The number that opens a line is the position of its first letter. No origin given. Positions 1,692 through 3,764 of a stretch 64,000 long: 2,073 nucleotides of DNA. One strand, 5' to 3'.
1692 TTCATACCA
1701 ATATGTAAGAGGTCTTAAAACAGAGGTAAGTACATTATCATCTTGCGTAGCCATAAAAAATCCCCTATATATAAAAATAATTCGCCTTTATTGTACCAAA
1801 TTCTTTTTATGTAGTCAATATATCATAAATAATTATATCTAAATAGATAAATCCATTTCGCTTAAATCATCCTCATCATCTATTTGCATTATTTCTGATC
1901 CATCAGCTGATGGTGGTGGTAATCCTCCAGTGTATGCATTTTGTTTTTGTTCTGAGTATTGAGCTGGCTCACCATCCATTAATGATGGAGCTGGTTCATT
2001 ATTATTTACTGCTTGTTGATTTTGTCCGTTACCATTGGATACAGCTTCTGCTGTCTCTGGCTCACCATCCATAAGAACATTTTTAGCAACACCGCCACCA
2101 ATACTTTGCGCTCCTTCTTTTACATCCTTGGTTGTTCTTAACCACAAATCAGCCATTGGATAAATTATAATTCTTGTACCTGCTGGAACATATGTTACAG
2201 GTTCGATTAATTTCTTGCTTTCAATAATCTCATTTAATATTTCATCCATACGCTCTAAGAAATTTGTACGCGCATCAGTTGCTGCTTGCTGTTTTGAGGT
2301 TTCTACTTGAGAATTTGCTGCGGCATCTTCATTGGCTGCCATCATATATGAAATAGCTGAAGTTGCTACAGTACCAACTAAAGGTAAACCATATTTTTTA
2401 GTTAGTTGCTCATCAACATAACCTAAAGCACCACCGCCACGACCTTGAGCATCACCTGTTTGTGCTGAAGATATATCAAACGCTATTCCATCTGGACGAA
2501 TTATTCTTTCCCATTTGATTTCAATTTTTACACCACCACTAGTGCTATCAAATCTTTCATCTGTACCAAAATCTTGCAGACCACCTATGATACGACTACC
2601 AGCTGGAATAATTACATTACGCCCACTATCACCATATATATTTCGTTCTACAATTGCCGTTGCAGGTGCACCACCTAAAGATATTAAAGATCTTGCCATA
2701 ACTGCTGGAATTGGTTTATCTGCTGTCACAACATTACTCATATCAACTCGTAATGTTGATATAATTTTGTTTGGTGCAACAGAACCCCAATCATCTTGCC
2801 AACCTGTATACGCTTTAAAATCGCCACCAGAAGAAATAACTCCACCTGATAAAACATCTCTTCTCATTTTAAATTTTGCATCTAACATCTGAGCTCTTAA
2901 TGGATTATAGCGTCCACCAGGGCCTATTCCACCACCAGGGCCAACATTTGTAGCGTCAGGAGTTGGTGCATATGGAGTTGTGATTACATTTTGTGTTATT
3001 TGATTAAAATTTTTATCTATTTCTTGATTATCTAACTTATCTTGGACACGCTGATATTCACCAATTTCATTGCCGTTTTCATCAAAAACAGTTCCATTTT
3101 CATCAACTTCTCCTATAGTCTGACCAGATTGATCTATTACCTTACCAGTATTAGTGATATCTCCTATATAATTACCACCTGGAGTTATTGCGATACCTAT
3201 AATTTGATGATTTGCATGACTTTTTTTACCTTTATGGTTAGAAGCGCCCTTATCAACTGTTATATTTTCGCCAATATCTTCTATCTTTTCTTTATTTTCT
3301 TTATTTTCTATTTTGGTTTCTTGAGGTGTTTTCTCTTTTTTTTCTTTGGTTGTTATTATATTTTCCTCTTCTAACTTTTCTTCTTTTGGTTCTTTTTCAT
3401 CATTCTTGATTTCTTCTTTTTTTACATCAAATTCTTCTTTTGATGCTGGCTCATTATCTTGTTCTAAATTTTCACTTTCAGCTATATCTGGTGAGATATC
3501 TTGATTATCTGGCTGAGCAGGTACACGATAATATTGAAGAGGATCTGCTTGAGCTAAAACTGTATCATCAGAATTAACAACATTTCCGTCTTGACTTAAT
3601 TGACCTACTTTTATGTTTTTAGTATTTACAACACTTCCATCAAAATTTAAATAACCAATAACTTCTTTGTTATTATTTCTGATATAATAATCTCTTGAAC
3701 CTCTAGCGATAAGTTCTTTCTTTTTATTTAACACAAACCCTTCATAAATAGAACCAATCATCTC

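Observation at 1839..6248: VirB10 is enlarged to about 1460 aa by the same repeat type, a DotG-like architecture in a type IVA system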

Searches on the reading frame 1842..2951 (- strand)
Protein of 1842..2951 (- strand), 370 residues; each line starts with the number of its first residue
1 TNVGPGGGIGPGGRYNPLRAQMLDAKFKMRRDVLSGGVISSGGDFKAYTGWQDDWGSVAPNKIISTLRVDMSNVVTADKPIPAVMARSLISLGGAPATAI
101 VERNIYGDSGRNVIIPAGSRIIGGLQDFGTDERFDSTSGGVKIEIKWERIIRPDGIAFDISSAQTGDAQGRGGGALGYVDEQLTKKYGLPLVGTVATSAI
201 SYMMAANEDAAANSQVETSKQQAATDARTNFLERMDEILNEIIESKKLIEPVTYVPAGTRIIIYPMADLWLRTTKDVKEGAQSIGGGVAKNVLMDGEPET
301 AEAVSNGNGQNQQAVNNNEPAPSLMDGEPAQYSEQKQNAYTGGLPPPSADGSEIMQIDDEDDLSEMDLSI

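Call 30: search_protein_representatives(protein=window:1842-2951:-)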
Query: 370 residues. Proteins with E-value up to 0.001 (for the whole library): 2032; up to 1e-10: 509; up to 1e-30: 77. The best 150 are listed.
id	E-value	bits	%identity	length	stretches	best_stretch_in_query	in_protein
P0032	7.5e-133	459.5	64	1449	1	1-369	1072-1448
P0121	1.6e-131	455.1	64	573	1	1-368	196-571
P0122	8.5e-100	350.7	69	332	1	1-232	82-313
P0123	8.4e-81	288.3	54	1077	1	2-282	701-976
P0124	1.1e-80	287.9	53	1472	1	2-277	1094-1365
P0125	2.0e-79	283.7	52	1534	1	2-282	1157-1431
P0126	2.9e-78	279.9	51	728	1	1-302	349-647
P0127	4.3e-78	279.3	47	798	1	2-337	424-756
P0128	3.2e-76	273.2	48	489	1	2-308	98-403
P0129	3.5e-76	273.1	53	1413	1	1-281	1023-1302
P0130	7.6e-75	268.7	45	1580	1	2-348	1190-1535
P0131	2.1e-74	267.2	45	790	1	1-336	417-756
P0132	6.4e-73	262.3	47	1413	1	2-353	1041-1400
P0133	2.6e-71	257.1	46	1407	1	1-327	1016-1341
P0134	6.7e-71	255.7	48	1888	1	2-315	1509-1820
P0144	2.1e-60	221.2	41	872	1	3-353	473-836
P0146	8.2e-60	219.2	48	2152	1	52-363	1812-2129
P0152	1.1e-54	202.4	42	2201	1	2-346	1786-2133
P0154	3.6e-54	200.6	46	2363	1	52-319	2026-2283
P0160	1.2e-51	192.3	48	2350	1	61-285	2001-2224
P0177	1.6e-44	168.9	41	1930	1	6-306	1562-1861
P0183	5.0e-41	157.4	41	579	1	49-290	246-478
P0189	5.4e-35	137.6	32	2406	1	7-296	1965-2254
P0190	4.8e-34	134.4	35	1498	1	59-347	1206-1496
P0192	3.0e-32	128.5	36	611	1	37-278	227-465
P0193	3.9e-32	128.2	37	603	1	40-274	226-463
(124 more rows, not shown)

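Call 33: search_protein_families(library=pfam, proteins=[P0146, P0154, P0189, P0177, P0144], max_evalue=0.001)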
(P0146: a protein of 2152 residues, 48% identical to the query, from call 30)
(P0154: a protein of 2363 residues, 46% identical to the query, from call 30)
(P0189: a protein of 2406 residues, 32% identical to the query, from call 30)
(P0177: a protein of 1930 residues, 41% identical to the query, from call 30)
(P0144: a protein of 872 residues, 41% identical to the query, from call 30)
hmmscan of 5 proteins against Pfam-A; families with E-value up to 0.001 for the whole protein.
P0146 (2152 aa): 4 families
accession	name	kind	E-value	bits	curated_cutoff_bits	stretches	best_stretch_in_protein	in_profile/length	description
PF21785.3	Bflower_2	-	3.9e-63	210.7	38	4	561-650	12-97/112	5-fold beta-flower protein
PF03743.19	TrbI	-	5.7e-31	108.3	35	1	1835-2026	3-188/188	Bacterial conjugation TrbI-like protein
PF21784.3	Bflower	-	5.2e-09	36.9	25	0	1043-1095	3-55/116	4-fold beta flower protein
PF12396.14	DUF3659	-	1.7e-05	25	24.8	0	601-649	11-55/61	Protein of unknown function (DUF3659)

P0154 (2363 aa): 4 families
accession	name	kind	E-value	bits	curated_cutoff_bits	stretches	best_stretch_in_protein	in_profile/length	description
PF21785.3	Bflower_2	-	2.8e-91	301.4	38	10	569-655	12-93/112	5-fold beta-flower protein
PF03743.19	TrbI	-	2.1e-30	106.4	35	1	2046-2238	2-188/188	Bacterial conjugation TrbI-like protein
PF12396.14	DUF3659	-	4.3e-27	94.2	24.8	2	1824-1875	10-57/61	Protein of unknown function (DUF3659)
PF21784.3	Bflower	-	2e-21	77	25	2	1828-1874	3-48/116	4-fold beta flower protein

P0189 (2406 aa): 5 families
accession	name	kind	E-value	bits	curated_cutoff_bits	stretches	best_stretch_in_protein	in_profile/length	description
PF21785.3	Bflower_2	-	4.5e-67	223.4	38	7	792-884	7-94/112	5-fold beta-flower protein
PF03743.19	TrbI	-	2.1e-27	96.7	35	1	2032-2227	2-186/188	Bacterial conjugation TrbI-like protein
PF21784.3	Bflower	-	8.8e-14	52.3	25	0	877-939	5-65/116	4-fold beta flower protein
PF12396.14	DUF3659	-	3.5e-10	40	24.8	0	1858-1919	7-55/61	Protein of unknown function (DUF3659)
PF22692.1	LlgE_F_G_D1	-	0.0009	19.8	27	0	1833-1882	25-63/64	Flagellar hook protein FlgE/F/G D1 domain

P0177 (1930 aa): 4 families
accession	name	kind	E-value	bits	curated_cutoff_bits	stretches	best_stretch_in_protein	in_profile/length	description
PF21785.3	Bflower_2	-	2.3e-63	211.4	38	8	264-348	22-100/112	5-fold beta-flower protein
PF03743.19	TrbI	-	4.7e-29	102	35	1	1631-1828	2-187/188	Bacterial conjugation TrbI-like protein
PF21784.3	Bflower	-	3.6e-22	79.3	25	0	1426-1470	3-46/116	4-fold beta flower protein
PF12396.14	DUF3659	-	1.2e-12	47.9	24.8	0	390-441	7-54/61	Protein of unknown function (DUF3659)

P0144 (872 aa): 5 families
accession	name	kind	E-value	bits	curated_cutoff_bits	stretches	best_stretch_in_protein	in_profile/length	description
PF21785.3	Bflower_2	-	1.1e-33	115.9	38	3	286-379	12-101/112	5-fold beta-flower protein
PF03743.19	TrbI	-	4.7e-30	105.3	35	1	549-745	2-188/188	Bacterial conjugation TrbI-like protein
PF12396.14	DUF3659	-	1e-19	70.6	24.8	1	309-357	11-55/61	Protein of unknown function (DUF3659)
PF21784.3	Bflower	-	3.2e-08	34.4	25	0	174-233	4-61/116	4-fold beta flower protein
PF05593.20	RHS_repeat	-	0.00054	20.7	22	0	175-206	2-37/38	RHS Repeat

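Call 34: find_encoding_contigs(protein=P0154, flank=10000, max_places=2)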
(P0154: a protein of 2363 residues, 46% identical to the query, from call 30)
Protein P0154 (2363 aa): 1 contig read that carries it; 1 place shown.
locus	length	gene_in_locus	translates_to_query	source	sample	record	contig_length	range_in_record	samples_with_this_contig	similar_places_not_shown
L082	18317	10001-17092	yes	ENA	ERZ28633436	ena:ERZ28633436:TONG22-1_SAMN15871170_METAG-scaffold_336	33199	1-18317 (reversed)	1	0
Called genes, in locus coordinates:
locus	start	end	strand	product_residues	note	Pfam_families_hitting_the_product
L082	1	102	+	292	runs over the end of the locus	PF00763:THF_DHG_CYH, PF02882:THF_DHG_CYH_C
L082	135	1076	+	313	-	-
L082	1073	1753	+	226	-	-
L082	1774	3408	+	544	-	-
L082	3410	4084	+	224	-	-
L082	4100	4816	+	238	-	-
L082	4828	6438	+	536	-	-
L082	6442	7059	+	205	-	PF04335:VirB8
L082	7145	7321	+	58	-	-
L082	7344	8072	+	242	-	PF04335:VirB8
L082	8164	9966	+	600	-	PF03524:CagX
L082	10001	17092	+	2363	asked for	PF21784:Bflower (faint), PF21785:Bflower_2 (weak), PF12396:DUF3659 (weak), PF21785:Bflower_2, PF12396:DUF3659, PF21785:Bflower_2, PF03743:TrbI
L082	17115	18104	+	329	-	PF00437:T2SSE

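Call 35: find_encoding_contigs(protein=P0144, flank=10000, max_places=2)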
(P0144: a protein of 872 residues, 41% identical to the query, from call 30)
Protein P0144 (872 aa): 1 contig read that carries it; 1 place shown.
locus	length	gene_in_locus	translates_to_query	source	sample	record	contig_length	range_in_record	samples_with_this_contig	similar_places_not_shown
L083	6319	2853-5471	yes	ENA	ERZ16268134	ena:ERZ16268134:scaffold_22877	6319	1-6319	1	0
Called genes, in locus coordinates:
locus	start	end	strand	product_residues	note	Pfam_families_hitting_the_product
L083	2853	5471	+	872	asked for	PF21784:Bflower (faint), PF12396:DUF3659 (faint), PF03743:TrbI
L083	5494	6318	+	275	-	?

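Call 43: list_cluster_members(proteins=[P0154, P0146, P0152, P0160, P0189, P0190, P0177, P0192, P0193, P0183])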
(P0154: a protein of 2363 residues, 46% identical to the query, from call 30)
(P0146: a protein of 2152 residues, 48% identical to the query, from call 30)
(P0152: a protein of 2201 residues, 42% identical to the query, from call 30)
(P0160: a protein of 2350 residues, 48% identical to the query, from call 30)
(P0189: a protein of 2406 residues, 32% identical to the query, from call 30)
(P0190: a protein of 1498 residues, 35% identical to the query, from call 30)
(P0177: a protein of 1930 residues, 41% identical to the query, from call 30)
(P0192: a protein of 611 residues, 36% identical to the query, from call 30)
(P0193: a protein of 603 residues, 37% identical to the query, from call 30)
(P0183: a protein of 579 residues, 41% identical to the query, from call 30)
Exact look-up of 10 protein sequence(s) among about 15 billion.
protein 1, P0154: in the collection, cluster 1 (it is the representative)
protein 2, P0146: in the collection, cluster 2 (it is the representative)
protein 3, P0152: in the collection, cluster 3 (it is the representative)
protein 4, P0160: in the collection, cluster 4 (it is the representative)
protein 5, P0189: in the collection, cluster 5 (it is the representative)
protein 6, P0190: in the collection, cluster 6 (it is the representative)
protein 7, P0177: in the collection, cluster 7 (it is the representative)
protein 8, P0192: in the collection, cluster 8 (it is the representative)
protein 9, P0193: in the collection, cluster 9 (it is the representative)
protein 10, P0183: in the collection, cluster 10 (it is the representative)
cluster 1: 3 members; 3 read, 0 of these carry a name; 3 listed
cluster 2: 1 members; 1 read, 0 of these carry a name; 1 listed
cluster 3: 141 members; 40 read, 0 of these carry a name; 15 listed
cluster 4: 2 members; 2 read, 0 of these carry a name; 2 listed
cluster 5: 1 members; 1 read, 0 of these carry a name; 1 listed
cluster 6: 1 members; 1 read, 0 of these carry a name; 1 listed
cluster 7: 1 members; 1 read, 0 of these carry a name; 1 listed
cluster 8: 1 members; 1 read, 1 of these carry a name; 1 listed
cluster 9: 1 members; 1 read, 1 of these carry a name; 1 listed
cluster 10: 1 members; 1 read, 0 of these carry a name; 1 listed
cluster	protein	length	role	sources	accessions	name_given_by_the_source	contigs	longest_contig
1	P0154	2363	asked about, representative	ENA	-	-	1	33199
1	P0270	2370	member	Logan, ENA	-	-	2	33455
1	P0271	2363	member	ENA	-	-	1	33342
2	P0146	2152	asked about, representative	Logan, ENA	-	-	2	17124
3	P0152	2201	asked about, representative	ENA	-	-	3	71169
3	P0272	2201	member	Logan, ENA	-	-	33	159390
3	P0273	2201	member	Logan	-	-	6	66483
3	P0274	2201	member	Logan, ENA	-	-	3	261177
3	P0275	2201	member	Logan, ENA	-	-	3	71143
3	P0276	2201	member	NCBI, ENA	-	-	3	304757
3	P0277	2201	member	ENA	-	-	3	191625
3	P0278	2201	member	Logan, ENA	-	-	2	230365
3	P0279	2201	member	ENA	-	-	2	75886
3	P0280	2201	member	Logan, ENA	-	-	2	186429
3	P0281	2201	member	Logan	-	-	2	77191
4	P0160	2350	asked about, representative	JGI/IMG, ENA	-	-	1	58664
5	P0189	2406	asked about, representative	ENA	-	-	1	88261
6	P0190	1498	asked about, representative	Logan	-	-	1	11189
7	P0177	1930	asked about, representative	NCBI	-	-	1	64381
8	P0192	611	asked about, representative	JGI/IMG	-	Bacterial conjugation TrbI-like protein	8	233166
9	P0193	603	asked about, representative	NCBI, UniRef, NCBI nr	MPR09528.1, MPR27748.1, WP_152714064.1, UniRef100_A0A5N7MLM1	TrbI/VirB10 family protein [Microvirga tunisiensis] | TrbI/VirB10 family protein n=1 Tax=Microvirga tunisiensis TaxID=2108360 ...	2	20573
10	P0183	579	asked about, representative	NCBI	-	-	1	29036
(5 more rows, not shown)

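Call 45: find_encoding_contigs(protein=P0152, flank=10000, max_places=3)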
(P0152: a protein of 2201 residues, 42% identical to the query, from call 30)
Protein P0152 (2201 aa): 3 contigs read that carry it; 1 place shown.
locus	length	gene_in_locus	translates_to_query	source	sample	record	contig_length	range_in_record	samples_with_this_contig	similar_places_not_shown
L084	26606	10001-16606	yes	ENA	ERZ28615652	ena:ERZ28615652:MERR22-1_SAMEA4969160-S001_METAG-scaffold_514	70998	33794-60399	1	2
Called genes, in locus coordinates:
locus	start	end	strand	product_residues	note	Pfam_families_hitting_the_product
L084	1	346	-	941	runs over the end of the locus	PF02739:5_3_exonuc_N, PF01367:5_3_exonuc, PF01612:DNA_pol_A_exo1, PF00476:DNA_pol_A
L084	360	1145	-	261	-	PF01066:CDP-OH_P_transf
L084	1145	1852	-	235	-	PF02666:PS_Dcarbxylase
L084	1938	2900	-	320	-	PF19077:Big_13 (faint), PF17936:Big_6 (faint), PF01476:LysM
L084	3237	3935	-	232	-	PF00561:Abhydrolase_1, PF12697:Abhydrolase_6, PF12146:Hydrolase_4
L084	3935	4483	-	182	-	PF00857:Isochorismatase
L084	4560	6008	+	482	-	PF00270:DEAD, PF04851:ResIII, PF00271:Helicase_C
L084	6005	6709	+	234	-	PF02230:Abhydrolase_2, PF00326:Peptidase_S9 (faint), PF00756:Esterase (weak)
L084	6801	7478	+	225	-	PF04335:VirB8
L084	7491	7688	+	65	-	-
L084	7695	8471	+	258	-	PF04335:VirB8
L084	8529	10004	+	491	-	PF03524:CagX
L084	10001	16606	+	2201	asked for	PF21784:Bflower (faint), PF05593:RHS_repeat (faint), PF12396:DUF3659 (faint), PF21785:Bflower_2, PF03743:TrbI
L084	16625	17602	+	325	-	PF00437:T2SSE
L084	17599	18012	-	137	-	PF07309:FlaF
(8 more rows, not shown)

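Call 46: find_encoding_contigs(protein=P0177, flank=10000, max_places=2)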
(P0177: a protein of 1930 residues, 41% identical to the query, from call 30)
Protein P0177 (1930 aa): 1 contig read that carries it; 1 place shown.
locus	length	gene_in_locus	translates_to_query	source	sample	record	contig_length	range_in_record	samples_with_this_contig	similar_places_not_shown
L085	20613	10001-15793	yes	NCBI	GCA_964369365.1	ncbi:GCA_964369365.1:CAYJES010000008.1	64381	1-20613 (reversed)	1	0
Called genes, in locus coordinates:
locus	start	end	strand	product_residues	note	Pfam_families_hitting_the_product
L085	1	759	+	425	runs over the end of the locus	PF00675:Peptidase_M16 (weak), PF05193:Peptidase_M16_C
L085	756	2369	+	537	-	PF00342:PGI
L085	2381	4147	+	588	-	PF02518:HATPase_c, PF13589:HATPase_c_3, PF01119:DNA_mis_repair, PF08676:MutL_C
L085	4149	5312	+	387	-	PF01966:HD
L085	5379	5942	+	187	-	-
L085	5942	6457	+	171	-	-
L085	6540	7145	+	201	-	PF00588:SpoU_methylase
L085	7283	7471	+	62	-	-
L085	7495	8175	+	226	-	PF04335:VirB8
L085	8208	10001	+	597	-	PF03524:CagX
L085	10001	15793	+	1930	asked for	PF12396:DUF3659 (faint), PF21784:Bflower (faint), PF21785:Bflower_2, PF03743:TrbI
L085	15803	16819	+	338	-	PF00437:T2SSE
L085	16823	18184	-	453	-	PF13306:LRR_5 (weak)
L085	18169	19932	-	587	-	-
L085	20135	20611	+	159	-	?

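Call 80: search_dna_similar(query=P0193, collection=plasmids, mode=protein, max_rows=12)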
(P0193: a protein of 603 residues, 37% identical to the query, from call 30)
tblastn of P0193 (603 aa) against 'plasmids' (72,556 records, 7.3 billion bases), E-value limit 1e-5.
Records with a match: 3319; places in all: 3635; records where one place covers at least 80% of the query: 0.
Best place of each record, by identity: <60% 3319.
By first word of the organism name: Agrobacterium 304; Campylobacter 301; Rhizobium 299; Xanthomonas 242; Klebsiella 180; Escherichia 176; Sinorhizobium 145; uncultured 124; Vibrio 115; Acinetobacter 79; and 211 more.
By predicted mobility (MOB-suite, as given by PLSDB): conjugative 2390; non-mobilizable 589; mobilizable 340.
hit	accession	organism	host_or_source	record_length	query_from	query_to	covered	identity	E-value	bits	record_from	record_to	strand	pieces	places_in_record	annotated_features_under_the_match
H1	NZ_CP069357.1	Microvirga sp. VF16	Vachellia farnesiana,Cell culture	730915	1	472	78%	43.5%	6e-112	375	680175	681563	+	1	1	TrbI/VirB10 family protein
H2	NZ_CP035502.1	Sphingosinicella sp. BN140058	Cell culture,soil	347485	214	481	44%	37.9%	2e-44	177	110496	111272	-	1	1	TrbI/VirB10 family protein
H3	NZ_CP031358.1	Erythrobacter aureus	marine sediment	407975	241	462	37%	39.2%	2e-41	169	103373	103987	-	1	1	TrbI/VirB10 family protein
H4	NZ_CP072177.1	Rhizobium sp. AB2/73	Phyla canescens,cell culture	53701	203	483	47%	27.4%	2e-20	103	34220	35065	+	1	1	virB10: type IV secretion system protein VirB10 | virB11: P-type DNA transfer ATPase VirB11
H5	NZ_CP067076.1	Rhizobium sp. AB2/73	Phyla canescens,cell culture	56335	203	483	47%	27.4%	2e-20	103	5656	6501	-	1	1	virB10: type IV secretion system protein VirB10 | virB11: P-type DNA transfer ATPase VirB11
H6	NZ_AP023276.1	Agrobacterium vitis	Vitis vinifera,grapevine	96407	223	461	40%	30.5%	6e-18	96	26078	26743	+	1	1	TrbI/VirB10 family protein | virB11: P-type DNA transfer ATPase VirB11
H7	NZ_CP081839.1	Agrobacterium vitis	Vitis,Cell culture,South Africa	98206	223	461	40%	30.5%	6e-18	96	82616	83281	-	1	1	TrbI/VirB10 family protein | virB11: P-type DNA transfer ATPase VirB11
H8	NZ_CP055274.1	Agrobacterium vitis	Vitis vinifera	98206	223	461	40%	30.5%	6e-18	96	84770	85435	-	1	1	TrbI/VirB10 family protein | virB11: P-type DNA transfer ATPase VirB11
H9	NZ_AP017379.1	Desulfovibrio ferrophilus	-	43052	235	463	38%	31.6%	3e-27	125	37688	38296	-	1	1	TrbI/VirB10 family protein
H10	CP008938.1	Candidatus Paracaedimonas acanthamoebae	Acanthamoeba polyphaga HN-3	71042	234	461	38%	30.6%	2e-26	122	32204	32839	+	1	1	hypothetical protein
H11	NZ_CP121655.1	Rhizobium sp. CB3171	Calliandra calothyrsus,cell culture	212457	223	478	42%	26.9%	4e-18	97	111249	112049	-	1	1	virB10: type IV secretion system protein VirB10 | virB11: P-type DNA transfer ATPase VirB11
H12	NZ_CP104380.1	Aliarcobacter butzleri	poultry meat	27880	239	463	37%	30.3%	4e-20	103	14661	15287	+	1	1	TrbI/VirB10 family protein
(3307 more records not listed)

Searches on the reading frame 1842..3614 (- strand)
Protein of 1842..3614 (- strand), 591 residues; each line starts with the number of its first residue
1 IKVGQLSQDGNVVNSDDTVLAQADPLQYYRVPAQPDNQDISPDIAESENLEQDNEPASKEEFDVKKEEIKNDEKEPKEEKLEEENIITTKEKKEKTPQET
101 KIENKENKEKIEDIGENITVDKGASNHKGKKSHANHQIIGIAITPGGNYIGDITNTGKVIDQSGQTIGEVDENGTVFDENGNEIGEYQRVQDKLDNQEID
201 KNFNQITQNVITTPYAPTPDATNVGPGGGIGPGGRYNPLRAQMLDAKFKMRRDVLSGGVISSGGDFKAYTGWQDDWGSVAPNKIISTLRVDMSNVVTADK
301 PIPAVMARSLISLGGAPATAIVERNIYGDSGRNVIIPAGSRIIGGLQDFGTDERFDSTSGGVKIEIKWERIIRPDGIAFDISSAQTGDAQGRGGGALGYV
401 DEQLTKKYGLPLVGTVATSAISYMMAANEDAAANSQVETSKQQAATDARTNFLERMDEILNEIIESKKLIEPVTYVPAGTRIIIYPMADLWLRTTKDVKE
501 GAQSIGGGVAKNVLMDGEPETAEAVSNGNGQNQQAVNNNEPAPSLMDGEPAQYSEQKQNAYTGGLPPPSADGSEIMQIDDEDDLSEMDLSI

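Call 81: predict_structure(alignment_id=A3)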
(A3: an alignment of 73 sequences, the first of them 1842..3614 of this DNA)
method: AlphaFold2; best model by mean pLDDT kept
length: 591 residues; sequences in the alignment: 73
mean_pLDDT: 52.9   pTM: 0.25
mean pLDDT of the five models: 52.9, 51.3, 50.0, 48.8, 46.7
residues with pLDDT >= 90: 33; 70-90: 88; 50-70: 161; < 50: 309
segments of 3 or more residues with pLDDT < 50: 36-131, 191-198, 225-233, 257-266, 271-273, 283-314, 393-413, 428-435, 469-481, 486-494, 504-567, 572-591
pLDDT, mean of each block of 10 residues (from residue 1): 85 91 83 55 34 35 33 33 33 33 29 31 33 67 88 91 89 89 84 45 54 55 48 57 78 56 47 51 42 34 31 50 61 62 60 54 60 68 58 44 46 50 51 50 74 75 59 45 47 49 44 38 33 33 37 35 44 44 36 34
secondary structure, 60 per line:
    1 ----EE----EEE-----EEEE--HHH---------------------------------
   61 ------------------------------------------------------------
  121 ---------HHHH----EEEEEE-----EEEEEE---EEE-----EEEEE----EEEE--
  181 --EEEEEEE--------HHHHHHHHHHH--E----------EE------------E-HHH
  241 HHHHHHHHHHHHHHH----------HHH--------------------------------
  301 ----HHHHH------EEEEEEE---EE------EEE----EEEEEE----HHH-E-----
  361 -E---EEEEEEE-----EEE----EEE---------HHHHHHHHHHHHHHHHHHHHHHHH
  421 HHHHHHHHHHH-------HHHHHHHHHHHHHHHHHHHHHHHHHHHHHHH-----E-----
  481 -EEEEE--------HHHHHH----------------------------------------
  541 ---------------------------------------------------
elements in order: E11-13 E19-22 H130-133 E138-143 E149-154 E158-160 E166-170 E175-178 E183-189 H198-208 H238-255 H305-309 E316-322 E334-336 E341-346 E366-372 E378-380 E385-387 H397-431 H439-469 E482-486 H495-500
